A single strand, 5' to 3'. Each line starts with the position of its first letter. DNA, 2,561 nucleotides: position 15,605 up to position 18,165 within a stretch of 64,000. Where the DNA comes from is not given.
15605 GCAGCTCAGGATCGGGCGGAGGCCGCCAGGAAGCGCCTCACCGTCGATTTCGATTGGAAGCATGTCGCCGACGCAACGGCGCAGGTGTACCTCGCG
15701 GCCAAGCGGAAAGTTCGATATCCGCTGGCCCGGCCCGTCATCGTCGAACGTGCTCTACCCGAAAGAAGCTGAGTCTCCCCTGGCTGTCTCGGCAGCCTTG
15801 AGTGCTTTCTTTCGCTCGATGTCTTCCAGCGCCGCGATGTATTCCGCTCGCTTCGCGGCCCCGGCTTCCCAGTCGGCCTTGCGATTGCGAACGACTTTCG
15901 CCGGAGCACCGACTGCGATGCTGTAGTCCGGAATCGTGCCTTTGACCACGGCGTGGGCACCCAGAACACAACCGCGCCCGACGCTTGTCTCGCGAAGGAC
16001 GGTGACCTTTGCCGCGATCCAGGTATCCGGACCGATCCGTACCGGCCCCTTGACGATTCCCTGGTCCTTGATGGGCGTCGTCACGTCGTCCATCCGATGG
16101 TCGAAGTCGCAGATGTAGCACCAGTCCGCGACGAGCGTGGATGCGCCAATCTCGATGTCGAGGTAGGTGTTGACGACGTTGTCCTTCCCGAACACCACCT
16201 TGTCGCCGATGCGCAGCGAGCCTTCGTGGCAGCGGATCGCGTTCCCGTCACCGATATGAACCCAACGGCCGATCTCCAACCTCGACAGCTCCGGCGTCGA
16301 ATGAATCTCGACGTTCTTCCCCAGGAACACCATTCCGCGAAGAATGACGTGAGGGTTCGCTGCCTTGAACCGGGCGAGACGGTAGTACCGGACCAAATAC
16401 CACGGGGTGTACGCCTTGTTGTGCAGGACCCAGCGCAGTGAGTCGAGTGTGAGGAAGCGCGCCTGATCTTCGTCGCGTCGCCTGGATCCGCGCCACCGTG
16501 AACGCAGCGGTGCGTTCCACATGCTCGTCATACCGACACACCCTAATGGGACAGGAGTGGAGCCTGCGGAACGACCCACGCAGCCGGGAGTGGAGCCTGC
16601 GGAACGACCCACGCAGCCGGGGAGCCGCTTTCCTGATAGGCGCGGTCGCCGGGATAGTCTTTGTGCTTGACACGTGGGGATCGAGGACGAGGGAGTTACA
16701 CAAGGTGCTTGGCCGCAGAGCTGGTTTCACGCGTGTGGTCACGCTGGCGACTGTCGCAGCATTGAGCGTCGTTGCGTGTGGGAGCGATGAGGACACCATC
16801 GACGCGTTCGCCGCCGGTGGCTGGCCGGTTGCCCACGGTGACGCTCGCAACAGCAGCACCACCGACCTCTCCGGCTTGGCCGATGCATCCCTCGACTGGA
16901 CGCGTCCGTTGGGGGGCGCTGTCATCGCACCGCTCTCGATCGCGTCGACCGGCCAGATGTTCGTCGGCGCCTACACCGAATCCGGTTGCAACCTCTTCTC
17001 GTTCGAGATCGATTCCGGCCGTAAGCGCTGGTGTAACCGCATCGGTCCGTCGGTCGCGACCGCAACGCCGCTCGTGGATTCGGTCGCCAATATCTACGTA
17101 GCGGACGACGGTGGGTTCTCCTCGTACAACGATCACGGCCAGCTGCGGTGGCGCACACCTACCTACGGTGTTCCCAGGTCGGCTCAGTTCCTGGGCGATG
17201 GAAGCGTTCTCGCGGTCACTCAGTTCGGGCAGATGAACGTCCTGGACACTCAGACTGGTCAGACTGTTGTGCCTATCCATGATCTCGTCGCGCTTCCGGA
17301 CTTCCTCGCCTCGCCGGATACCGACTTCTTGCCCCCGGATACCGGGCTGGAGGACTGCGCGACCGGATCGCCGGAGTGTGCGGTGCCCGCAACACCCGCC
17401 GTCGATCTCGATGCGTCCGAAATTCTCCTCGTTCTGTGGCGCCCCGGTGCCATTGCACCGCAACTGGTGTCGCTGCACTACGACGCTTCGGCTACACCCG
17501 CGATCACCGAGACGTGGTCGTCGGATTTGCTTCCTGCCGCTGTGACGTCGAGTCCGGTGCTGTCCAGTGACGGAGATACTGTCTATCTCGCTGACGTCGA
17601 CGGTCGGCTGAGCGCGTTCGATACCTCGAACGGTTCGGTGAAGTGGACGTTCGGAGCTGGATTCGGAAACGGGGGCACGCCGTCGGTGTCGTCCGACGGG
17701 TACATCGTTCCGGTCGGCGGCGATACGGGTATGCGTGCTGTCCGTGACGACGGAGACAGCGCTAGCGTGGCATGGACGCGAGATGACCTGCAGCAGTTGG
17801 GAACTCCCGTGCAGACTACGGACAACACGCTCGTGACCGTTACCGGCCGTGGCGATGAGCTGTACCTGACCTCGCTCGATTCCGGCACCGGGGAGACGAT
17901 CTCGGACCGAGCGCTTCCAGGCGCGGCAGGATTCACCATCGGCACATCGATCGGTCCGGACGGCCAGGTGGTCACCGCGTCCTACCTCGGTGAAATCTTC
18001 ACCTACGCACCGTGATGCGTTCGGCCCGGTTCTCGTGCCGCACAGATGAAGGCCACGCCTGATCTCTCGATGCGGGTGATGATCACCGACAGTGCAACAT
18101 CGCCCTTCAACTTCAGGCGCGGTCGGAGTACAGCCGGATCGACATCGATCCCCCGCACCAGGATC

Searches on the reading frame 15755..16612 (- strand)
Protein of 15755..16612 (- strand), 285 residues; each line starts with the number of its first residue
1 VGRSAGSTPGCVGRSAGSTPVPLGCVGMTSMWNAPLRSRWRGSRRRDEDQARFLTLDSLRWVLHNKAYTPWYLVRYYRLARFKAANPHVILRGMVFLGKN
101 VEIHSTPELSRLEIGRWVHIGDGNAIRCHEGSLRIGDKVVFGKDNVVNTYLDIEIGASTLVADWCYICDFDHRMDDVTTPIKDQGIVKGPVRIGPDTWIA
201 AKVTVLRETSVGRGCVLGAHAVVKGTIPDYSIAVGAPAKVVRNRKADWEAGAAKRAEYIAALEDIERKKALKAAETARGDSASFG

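Call 7: search_protein_families(library=pfam, proteins=[window:15755-16612:-])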
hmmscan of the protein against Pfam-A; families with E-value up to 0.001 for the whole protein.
window:15755-16612:- (285 aa): 2 families
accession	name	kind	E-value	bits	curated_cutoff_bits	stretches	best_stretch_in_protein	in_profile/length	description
PF00132.30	Hexapep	-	2e-09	37.1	27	1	191-225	2-36/36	Bacterial transferase hexapeptide (six repeats)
PF25084.1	LbH_EIF2B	-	5.8e-05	23.5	54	0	183-227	14-57/105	EIF2B subunit epsilon LbH domain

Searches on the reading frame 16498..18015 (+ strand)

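Call 7: search_protein_families(library=pfam, proteins=[window:16498-18015:+])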
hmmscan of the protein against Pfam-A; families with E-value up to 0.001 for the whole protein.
window:16498-18015:+ (505 aa): 3 families
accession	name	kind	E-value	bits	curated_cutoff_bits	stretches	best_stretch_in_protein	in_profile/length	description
PF13360.13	PQQ_2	-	5.5e-13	49.6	27.6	2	338-475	15-148/233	Outer membrane protein assembly factor BamB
PF13570.13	Beta-prop_ACSF4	-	1.7e-09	37.9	133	1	339-404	126-190/329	Beta-alanine-activating enzyme, beta-propeller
PF01011.28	PQQ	-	0.00075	18.7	26.7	0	359-388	180-209/595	Glucose/ethanol/alcohol dehydrogenase, beta-propeller domain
